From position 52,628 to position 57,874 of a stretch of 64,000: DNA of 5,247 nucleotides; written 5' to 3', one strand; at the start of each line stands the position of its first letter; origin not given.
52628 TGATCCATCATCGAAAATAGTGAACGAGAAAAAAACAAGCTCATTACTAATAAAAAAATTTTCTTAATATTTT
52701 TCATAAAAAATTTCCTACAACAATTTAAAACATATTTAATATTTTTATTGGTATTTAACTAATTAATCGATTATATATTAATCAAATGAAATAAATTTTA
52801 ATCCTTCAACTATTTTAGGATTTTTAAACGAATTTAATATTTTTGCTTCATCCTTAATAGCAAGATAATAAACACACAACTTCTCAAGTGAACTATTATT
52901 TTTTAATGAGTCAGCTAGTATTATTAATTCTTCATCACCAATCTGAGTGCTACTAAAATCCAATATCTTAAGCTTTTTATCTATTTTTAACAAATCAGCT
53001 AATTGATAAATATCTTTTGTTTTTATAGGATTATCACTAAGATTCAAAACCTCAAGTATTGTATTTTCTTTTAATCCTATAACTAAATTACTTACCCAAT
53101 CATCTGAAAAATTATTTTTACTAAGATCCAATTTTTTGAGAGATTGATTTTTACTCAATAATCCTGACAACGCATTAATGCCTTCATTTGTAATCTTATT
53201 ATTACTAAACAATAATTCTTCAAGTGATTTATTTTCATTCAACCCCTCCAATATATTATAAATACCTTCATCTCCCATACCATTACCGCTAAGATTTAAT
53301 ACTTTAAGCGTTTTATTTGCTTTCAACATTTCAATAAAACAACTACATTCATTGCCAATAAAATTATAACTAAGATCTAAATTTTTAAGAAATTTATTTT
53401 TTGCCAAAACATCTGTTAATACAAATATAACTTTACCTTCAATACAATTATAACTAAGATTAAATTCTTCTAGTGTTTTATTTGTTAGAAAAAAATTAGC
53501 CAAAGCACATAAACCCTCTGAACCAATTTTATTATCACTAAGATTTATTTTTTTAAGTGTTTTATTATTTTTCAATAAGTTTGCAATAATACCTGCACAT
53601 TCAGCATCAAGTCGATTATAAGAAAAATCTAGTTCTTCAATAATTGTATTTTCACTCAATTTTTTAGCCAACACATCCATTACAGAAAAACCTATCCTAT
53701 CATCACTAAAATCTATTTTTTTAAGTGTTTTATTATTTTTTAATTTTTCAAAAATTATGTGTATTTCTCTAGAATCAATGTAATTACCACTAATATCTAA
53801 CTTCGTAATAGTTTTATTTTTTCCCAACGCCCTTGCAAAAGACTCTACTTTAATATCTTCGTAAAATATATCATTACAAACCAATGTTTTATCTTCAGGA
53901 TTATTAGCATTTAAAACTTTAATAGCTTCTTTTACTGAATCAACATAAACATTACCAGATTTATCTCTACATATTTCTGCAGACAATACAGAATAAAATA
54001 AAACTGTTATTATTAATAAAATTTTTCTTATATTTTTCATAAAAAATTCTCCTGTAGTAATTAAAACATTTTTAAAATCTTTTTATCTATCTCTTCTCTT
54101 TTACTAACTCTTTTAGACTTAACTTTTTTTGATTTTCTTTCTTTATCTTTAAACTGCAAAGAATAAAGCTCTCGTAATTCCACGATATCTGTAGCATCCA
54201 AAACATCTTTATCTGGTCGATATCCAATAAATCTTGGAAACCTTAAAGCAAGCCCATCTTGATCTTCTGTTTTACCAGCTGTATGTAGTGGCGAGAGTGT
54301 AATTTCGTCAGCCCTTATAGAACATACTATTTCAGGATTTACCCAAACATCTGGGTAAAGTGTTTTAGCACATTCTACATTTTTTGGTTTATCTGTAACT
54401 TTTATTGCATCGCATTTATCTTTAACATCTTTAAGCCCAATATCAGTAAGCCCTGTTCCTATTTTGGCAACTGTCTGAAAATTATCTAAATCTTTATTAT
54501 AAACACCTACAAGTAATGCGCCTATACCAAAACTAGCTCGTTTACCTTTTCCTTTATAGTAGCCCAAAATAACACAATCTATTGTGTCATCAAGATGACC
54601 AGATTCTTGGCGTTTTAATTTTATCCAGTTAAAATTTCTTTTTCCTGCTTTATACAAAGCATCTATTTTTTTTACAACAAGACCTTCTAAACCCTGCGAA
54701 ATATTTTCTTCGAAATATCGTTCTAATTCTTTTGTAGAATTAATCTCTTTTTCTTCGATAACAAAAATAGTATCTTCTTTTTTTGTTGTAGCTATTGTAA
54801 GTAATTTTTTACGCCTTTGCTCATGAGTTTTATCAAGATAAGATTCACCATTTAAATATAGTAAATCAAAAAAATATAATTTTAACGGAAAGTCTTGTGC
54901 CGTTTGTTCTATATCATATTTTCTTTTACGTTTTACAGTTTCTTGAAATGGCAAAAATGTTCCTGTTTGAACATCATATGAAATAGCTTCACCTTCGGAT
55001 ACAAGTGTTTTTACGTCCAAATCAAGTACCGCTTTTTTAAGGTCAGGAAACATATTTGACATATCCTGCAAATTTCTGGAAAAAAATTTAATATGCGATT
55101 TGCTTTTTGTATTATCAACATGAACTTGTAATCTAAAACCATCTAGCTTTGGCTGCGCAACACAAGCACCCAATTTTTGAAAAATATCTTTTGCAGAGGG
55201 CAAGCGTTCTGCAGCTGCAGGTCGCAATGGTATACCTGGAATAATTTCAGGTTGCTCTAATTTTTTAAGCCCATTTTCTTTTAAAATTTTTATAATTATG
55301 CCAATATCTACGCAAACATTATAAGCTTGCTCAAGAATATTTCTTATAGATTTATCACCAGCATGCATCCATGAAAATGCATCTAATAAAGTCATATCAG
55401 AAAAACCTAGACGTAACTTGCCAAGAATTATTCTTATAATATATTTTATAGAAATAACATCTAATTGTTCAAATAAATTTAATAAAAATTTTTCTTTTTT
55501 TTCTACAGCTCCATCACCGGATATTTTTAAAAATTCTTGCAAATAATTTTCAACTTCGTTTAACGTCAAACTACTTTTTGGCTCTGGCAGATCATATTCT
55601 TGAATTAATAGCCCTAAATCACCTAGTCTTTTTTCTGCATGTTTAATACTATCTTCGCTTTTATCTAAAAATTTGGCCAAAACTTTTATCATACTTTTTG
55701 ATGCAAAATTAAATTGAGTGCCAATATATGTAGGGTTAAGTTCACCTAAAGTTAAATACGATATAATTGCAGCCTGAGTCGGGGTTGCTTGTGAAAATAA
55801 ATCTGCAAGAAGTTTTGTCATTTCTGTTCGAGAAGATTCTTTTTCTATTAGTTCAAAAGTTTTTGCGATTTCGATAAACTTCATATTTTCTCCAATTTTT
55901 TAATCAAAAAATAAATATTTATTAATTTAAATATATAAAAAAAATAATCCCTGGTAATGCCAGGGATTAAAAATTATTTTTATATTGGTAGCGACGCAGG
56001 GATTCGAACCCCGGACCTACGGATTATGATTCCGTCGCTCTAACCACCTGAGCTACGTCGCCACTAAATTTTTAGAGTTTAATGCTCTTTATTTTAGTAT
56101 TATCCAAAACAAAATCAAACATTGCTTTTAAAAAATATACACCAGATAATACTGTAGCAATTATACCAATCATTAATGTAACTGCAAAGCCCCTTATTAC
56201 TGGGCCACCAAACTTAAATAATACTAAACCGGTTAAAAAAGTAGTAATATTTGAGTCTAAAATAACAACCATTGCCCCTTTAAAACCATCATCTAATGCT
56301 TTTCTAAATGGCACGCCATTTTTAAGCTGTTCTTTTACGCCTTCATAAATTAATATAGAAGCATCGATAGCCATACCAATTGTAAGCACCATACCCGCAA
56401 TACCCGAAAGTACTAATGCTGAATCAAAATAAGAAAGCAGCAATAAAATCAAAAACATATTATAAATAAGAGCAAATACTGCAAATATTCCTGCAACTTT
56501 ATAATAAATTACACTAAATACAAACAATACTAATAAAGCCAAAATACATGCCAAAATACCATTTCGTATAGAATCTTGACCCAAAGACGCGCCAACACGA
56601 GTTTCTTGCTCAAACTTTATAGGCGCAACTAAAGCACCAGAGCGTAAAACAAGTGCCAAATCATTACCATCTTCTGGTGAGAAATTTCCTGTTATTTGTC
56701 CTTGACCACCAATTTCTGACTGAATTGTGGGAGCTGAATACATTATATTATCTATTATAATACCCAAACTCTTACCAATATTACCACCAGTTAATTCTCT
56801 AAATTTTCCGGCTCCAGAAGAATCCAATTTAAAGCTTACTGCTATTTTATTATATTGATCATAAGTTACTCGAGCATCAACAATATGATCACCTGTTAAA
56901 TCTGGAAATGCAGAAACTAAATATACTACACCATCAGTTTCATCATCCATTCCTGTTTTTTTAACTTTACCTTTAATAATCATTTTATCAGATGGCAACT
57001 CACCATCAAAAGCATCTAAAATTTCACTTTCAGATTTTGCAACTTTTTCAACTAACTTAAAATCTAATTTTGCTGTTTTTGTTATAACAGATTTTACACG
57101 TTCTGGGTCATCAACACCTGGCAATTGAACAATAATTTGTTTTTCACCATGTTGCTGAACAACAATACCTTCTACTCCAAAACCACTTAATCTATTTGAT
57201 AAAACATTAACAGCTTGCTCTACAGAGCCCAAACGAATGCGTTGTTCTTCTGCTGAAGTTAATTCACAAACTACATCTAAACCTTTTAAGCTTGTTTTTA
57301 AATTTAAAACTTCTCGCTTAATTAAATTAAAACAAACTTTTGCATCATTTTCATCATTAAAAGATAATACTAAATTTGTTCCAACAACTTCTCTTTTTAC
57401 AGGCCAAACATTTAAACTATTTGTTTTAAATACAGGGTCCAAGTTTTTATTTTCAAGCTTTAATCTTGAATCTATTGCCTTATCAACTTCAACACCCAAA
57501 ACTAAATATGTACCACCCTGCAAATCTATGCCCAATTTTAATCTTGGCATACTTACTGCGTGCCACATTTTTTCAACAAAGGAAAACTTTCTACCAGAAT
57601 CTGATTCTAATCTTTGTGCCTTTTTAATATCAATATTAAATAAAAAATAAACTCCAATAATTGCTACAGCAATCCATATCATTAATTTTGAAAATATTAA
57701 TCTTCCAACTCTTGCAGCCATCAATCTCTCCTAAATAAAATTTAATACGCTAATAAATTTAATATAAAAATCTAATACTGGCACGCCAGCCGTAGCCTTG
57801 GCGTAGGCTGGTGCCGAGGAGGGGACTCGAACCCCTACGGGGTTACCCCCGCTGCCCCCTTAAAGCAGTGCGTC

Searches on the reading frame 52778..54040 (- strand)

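Call 14: search_protein_families(library=pfam, proteins=[window:52778-54040:-], max_evalue=0.00001)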
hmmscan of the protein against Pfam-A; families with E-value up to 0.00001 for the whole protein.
window:52778-54040:- (420 aa): 3 families
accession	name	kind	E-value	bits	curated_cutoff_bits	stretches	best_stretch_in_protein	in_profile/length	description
PF13516.12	LRR_6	-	6.3e-34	113.8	23.4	0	242-263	2-23/24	Leucine Rich repeat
PF00560.39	LRR_1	-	1.3e-17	60.6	20.6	0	272-294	1-23/23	Leucine Rich Repeat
PF12799.13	LRR_4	-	4.2e-12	46.3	27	0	271-315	1-39/44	Leucine Rich repeats (2 copies)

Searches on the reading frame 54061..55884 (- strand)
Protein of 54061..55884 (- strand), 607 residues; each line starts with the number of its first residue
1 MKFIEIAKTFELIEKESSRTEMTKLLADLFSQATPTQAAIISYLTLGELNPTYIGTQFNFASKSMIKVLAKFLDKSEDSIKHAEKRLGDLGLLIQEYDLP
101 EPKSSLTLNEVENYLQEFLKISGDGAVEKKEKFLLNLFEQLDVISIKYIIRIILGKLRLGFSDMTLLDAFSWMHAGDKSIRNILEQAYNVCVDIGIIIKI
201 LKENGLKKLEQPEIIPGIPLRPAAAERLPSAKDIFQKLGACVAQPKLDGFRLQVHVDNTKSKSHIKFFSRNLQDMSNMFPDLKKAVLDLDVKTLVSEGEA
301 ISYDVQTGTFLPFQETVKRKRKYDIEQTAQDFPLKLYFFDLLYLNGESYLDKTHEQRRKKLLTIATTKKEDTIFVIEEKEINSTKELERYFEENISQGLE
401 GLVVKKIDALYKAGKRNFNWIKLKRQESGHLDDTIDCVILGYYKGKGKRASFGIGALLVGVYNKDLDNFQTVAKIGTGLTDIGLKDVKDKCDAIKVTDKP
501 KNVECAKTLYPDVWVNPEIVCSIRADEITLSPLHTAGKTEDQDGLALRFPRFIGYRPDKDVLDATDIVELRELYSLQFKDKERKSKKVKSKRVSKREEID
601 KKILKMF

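Call 14: search_protein_families(library=pfam, proteins=[window:54061-55884:-], max_evalue=0.00001)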
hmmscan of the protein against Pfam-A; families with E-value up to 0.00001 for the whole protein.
window:54061-55884:- (607 aa): 3 families
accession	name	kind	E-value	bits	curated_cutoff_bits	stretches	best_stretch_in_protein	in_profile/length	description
PF01068.26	DNA_ligase_A_M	-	2e-48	165.2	26.2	1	222-424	1-204/204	ATP dependent DNA ligase domain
PF04675.19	DNA_ligase_A_N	-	1.1e-32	114.1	24.6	1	3-171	2-174/174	DNA ligase N terminus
PF04679.21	DNA_ligase_A_C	-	6.3e-20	71.8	27.5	1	453-559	4-94/94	ATP dependent DNA ligase C terminal region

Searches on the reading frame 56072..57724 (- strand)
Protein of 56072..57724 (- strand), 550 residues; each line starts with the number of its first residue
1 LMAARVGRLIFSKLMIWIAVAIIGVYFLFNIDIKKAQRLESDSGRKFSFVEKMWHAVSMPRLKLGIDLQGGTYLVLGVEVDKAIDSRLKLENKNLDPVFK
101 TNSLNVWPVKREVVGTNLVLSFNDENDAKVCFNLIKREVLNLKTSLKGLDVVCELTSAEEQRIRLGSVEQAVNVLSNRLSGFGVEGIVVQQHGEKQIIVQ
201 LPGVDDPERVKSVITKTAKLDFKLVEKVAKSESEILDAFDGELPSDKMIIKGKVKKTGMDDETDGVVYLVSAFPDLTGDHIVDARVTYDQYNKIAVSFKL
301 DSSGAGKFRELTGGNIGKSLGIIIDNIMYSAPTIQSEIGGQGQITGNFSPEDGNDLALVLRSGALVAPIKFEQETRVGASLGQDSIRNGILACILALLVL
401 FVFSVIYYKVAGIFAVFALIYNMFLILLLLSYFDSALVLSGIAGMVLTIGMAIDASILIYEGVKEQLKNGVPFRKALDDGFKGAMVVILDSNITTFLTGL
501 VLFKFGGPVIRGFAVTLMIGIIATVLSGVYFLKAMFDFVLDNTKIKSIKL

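Call 14: search_protein_families(library=pfam, proteins=[window:56072-57724:-], max_evalue=0.00001)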
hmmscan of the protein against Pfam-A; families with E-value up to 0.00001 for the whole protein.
window:56072-57724:- (550 aa): 3 families
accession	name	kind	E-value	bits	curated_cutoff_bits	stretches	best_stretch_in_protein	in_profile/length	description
PF22599.2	SecDF_P1_head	-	1.4e-32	112.4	27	1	263-367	8-114/114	SecDF, P1 head subdomain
PF21760.3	SecD_1st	-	4.9e-20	71.2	27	1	168-226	1-59/60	Protein translocase subunit SecDF, P1 domain, N-terminal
PF02355.23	SecD_SecF_C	-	6.4e-19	68.5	20.5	1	370-535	14-182/189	Protein export membrane protein SecD/SecF, C-terminal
